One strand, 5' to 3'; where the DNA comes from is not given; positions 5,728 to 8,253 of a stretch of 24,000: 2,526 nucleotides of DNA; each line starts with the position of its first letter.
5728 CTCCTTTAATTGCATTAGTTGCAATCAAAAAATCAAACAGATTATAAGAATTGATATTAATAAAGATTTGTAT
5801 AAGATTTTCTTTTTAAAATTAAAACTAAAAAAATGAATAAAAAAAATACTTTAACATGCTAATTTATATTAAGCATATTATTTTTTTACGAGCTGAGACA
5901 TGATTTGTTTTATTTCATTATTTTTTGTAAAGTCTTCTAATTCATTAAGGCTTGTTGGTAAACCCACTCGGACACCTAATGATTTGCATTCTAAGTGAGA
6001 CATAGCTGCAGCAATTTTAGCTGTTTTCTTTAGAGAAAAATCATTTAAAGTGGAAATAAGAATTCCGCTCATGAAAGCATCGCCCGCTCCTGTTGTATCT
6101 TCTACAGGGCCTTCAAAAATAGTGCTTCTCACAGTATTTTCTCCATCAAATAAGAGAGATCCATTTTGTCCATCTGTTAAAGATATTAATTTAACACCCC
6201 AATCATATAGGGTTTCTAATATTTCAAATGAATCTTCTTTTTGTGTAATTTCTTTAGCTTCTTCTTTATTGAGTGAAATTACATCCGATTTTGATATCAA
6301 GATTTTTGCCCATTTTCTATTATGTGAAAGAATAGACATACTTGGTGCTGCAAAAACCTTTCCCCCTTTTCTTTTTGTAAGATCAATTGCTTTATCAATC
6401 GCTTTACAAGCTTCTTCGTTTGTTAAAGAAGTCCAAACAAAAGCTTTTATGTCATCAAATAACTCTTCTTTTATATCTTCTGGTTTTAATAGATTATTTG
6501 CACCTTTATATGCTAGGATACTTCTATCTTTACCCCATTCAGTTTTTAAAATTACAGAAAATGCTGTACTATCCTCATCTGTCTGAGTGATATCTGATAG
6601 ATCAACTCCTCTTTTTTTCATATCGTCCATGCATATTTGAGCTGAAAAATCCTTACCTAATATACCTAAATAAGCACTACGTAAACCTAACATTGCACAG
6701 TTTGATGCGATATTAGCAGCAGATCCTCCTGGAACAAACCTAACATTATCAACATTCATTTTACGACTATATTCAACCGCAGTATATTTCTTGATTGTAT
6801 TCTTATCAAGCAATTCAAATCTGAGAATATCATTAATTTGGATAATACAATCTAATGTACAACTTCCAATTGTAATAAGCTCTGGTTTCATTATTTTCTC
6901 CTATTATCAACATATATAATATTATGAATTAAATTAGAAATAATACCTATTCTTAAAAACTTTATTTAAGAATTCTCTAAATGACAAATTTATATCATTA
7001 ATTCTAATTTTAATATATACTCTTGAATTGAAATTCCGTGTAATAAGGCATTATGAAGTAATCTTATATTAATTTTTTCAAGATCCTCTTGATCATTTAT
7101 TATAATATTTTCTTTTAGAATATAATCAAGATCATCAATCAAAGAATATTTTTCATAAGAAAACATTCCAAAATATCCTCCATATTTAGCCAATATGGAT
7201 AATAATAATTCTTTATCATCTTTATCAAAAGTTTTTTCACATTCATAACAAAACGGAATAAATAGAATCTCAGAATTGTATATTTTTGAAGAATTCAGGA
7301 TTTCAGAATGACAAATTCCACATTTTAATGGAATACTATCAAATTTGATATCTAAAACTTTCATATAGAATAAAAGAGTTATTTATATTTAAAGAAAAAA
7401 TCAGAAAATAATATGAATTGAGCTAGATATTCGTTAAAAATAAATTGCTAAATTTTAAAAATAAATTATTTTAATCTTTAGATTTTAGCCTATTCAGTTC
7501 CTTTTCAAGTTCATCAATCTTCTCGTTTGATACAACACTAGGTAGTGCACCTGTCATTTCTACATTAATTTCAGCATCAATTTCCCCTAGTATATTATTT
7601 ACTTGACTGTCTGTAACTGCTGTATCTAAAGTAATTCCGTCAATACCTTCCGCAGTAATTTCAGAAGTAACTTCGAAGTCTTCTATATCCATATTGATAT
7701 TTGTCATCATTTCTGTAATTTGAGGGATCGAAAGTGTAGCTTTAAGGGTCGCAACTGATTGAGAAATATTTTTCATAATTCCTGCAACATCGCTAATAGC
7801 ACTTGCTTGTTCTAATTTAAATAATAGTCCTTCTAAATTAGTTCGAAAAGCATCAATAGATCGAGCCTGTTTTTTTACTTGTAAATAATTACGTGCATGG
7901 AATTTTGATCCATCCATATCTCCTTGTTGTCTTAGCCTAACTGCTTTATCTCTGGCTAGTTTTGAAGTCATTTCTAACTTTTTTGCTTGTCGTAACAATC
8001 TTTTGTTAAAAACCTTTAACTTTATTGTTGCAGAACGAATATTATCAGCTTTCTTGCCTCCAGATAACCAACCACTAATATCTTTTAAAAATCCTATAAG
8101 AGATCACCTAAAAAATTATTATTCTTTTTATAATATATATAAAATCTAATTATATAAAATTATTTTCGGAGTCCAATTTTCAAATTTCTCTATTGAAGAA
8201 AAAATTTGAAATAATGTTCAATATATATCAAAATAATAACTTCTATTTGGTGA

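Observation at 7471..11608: Compact eukaryote-type ESCRT module: ESCRT-III, Vps4, Vps25-like and Vps22/36-like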

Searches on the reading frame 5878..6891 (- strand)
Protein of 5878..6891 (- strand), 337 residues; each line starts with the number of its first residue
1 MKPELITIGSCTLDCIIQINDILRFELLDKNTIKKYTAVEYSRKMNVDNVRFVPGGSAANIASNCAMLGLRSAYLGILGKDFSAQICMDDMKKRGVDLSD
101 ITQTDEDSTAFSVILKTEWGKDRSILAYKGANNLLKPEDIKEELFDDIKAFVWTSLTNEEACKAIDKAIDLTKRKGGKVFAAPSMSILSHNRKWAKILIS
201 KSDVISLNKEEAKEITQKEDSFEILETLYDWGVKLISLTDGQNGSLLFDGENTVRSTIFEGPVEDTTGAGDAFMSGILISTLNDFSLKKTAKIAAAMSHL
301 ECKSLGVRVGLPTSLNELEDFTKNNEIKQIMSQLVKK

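Call 5: search_protein_families(library=pfam, proteins=[window:5878-6891:-], max_evalue=0.1)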
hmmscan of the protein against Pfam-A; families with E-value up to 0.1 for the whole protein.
window:5878-6891:- (337 aa): 2 families
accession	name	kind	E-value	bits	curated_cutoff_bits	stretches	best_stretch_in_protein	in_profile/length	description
PF00294.29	PfkB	-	1.6e-41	143.1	25.8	1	41-313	19-301/302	pfkB family carbohydrate kinase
PF18210.6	Knl1_RWD_C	-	0.086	13.4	27.8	0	205-255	33-80/151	Knl1 RWD C-terminal domain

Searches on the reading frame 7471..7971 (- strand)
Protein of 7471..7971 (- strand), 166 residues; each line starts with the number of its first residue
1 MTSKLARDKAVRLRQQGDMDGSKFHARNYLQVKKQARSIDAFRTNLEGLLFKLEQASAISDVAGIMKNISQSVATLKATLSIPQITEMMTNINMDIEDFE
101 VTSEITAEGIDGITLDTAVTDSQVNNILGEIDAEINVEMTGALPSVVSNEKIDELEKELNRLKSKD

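Call 16: find_encoding_contigs(protein=window:7471-7971:-, flank=3000, max_places=10)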
Protein window:7471-7971:- (166 aa): 1 contig read that carries it; 1 place shown.
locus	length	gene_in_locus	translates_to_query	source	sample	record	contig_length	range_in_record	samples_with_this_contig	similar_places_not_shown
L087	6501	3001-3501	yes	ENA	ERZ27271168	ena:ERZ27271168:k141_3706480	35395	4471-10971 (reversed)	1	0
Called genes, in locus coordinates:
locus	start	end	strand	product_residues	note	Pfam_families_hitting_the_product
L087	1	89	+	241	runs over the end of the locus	PF04157:EAP30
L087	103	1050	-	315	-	PF05871:ESCRT-II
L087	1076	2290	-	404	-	PF04212:MIT, PF00004:AAA, PF17862:AAA_lid_3, PF09336:Vps4_C (weak)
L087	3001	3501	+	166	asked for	PF03357:Snf7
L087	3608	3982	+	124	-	-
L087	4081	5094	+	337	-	PF00294:PfkB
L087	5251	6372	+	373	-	-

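Call 78: list_cluster_members(proteins=[window:7471-7971:-, window:7474-7998:-, window:8682-9896:+])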
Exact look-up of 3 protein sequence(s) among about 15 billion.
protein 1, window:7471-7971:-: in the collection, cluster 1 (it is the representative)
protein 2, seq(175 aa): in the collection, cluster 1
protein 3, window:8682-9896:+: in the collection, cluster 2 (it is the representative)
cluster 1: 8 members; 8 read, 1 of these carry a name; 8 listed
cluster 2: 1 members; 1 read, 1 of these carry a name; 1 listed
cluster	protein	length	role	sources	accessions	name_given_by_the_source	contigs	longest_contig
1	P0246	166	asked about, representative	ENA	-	-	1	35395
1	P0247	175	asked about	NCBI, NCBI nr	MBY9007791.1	MAG: Snf7 family protein [Candidatus Lokiarchaeota archaeon] | Snf7 family protein [Candidatus Lokiarchaeota archaeon]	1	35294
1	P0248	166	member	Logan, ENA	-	-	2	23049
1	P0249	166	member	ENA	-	-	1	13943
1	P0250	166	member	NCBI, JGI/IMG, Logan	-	-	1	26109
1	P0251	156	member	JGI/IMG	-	-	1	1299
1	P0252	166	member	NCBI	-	-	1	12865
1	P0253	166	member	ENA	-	-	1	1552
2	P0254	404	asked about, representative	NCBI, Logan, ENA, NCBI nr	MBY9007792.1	MAG: AAA family ATPase [Candidatus Lokiarchaeota archaeon] | AAA family ATPase [Candidatus Lokiarchaeota archaeon]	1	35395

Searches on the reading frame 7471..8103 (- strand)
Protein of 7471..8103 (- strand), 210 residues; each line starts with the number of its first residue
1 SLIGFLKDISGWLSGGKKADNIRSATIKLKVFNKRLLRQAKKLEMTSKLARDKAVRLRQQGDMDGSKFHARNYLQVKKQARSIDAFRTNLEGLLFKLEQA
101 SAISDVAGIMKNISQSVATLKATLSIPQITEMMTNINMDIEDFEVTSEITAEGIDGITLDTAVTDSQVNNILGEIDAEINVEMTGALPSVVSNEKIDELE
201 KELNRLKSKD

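Call 5: search_protein_families(library=pfam, proteins=[window:7471-8103:-], max_evalue=0.1)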
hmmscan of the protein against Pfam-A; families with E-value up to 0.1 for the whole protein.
window:7471-8103:- (210 aa): 4 families
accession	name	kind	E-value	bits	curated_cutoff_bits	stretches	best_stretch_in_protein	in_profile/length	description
PF03357.26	Snf7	-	3.5e-15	56.5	27.3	1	28-194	5-170/171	Snf7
PF01729.25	QRPTase_C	-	0.047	13.9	23.1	1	110-187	56-136/169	Quinolinate phosphoribosyl transferase, C-terminal domain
PF21867.1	vRNAP_dom_2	-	0.053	14.3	27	0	43-101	21-79/117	Virion DNA-directed RNA polymerase domain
PF05069.18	Phage_tail_S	-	0.081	13.2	24.3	0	44-78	26-62/148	Phage virion morphogenesis family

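Call 12: search_solved_structures(query=window:7471-8103:-, max_evalue=1, show_alignments=2)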
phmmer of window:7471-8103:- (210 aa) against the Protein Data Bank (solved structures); distinct sequences matched with E-value up to 1: 15.
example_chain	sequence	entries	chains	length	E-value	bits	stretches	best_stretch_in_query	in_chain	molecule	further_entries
8v2q_A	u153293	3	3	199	6.1e-10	42.6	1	21-207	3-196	Charged multivesicular body protein 1b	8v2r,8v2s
6e8g_T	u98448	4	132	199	1e-09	41.9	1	21-207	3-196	Charged multivesicular body protein 1b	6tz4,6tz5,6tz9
7zcg_B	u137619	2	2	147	1e-08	38.6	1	34-156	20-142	Charged multivesicular body protein 2a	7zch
3jc1_Ab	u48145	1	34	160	1.2e-07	35.2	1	28-178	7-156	Charged multivesicular body protein 1b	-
13gm_C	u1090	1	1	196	2e-05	27.9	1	27-187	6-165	Charged multivesicular body protein 1a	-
9ftl_A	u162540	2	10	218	0.00034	23.9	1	10-191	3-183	Heimdallarchaeota archaeon AB_125 ESCRT-IIIB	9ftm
9fn1_U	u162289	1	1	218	0.0047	20.2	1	13-194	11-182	Vps20/32/60-like protein (ESCRT-III)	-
9s9j_A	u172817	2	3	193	0.0075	19.5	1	24-189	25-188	Cell division protein CdvB, Vps2 like protein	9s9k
6zh3_B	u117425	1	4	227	0.017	18.4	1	40-198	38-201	Vacuolar protein-sorting-associated protein 24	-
3frt_A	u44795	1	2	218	0.041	17.1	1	36-191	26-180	Charged multivesicular body protein 3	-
2gd5_A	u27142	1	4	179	0.058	16.6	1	35-176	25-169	Charged multivesicular body protein 3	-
9k5h_A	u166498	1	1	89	0.12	15.6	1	35-93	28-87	C2-Zn2-HEHE-2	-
3frv_A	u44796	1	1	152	0.26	14.5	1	34-143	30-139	Charged multivesicular body protein 3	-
7zcg_A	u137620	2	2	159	0.33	14.2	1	36-150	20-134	Charged multivesicular body protein 3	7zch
8fin_A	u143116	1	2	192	0.86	12.8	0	47-153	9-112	cs207A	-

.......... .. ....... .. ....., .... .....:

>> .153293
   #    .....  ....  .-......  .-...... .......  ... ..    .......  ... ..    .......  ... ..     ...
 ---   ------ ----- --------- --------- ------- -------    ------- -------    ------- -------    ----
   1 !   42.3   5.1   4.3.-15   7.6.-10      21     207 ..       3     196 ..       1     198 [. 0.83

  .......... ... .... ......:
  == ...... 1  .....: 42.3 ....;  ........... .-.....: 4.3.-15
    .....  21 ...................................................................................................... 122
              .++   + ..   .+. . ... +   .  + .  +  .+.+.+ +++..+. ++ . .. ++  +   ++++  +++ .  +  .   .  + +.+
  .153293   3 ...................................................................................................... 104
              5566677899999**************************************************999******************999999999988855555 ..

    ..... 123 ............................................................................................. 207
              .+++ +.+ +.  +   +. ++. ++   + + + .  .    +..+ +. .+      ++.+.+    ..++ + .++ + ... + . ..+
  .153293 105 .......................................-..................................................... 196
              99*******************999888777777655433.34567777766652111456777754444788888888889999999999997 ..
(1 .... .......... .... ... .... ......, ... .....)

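Call 41: search_protein_families(library=ncbifam, proteins=[window:7471-8103:-], max_evalue=0.1)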
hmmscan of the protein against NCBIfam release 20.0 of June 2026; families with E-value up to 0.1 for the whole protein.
window:7471-8103:- (210 aa): 4 families
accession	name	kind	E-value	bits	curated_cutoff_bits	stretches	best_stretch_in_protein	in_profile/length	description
NF041008.1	cell_div_CdvB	equivalog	0.00013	21.7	370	1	20-193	23-194/260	cell division protein CdvB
NF041005.1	cell_div_CdvB1_B2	equivalog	0.043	13.3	350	1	25-191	40-204/212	cell division protein CdvB1/B2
NF033736.2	blaAFM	exception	0.049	12.8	590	1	138-191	62-118/267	AFM family subclass B1 metallo-beta-lactamase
NF000259.2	blaNDM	exception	0.081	12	580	0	149-195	79-125/270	NDM family subclass B1 metallo-beta-lactamase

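Call 42: find_related_loci(query=window:7471-8097:-, collection=metagenome_contigs, flank=1500)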
Query window:7471-8097:- (208 aa) in metagenome_contigs; peptide patterns used: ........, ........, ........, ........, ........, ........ (x = any residue, [..] = any of these).
392 stretches matched a pattern; 96 encode a relative of the query (tblastn E <= 1e-3); the best 80 are kept; 80 distinct loci.
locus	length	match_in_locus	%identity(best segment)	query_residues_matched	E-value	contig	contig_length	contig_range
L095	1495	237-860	92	1-208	4e-138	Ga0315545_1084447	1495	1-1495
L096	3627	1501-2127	78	1-206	4e-105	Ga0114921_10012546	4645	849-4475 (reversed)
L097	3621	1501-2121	73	1-206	1e-101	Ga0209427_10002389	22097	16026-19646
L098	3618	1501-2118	75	1-206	2e-101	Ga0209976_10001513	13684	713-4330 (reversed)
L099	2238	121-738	74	1-206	7e-103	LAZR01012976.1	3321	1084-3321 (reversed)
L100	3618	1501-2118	73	1-206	3e-100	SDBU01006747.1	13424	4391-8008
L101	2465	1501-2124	71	1-208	5e-102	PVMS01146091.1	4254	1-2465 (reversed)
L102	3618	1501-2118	73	1-206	6e-100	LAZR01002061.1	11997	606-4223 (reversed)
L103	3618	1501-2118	73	1-206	5e-100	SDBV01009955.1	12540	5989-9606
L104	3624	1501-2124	71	1-208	5e-100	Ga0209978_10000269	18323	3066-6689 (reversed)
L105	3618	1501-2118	73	1-206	1e-99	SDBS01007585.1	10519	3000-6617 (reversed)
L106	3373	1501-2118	73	1-206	5e-100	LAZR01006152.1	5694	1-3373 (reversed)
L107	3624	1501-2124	71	1-208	7e-100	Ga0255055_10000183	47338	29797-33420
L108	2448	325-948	69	1-208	5e-101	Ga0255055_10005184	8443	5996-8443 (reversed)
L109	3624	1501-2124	70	1-208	4e-99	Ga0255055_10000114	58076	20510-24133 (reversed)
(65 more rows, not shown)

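Call 81: search_solved_structures(query=A5, max_evalue=10)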
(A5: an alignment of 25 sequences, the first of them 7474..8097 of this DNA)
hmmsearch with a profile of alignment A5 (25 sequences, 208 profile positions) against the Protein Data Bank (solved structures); distinct sequences matched with E-value up to 10: 73 (the best 60 are shown).
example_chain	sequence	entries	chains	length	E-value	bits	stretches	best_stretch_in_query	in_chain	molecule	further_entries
6e8g_T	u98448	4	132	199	1.2e-12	51.3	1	25-205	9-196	Charged multivesicular body protein 1b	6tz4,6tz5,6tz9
8v2q_A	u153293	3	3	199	2.1e-12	50.5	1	25-205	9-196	Charged multivesicular body protein 1b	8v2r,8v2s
7zcg_B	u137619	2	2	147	1.8e-11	47.5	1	28-156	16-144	Charged multivesicular body protein 2a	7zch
3jc1_Ab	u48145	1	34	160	3.2e-10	43.4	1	26-177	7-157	Charged multivesicular body protein 1b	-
13gm_C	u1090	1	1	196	1.4e-06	31.5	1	25-202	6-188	Charged multivesicular body protein 1a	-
6zh3_B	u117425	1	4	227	2.6e-06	30.6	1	31-189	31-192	Vacuolar protein-sorting-associated protein 24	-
9s9j_A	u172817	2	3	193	2.9e-06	30.5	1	22-187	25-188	Cell division protein CdvB, Vps2 like protein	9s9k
9fn1_U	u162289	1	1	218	1.2e-05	28.4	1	2-202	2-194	Vps20/32/60-like protein (ESCRT-III)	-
9ftl_A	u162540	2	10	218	0.00041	23.4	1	8-206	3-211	Heimdallarchaeota archaeon AB_125 ESCRT-IIIB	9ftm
3frt_A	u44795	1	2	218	0.016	18.2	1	25-189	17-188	Charged multivesicular body protein 3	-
2gd5_A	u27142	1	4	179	0.058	16.4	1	25-174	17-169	Charged multivesicular body protein 3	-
6ayi_A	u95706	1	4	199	0.16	15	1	74-178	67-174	HTH-type transcriptional regulator UidR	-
9s97_A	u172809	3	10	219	0.28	14.1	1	25-189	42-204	Cell division protein B2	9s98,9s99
8qaf_A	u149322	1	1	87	0.3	14.1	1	96-145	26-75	sc-apCC-8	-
3s0z_A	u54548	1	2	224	0.36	13.8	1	147-194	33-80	Metallo-beta-lactamase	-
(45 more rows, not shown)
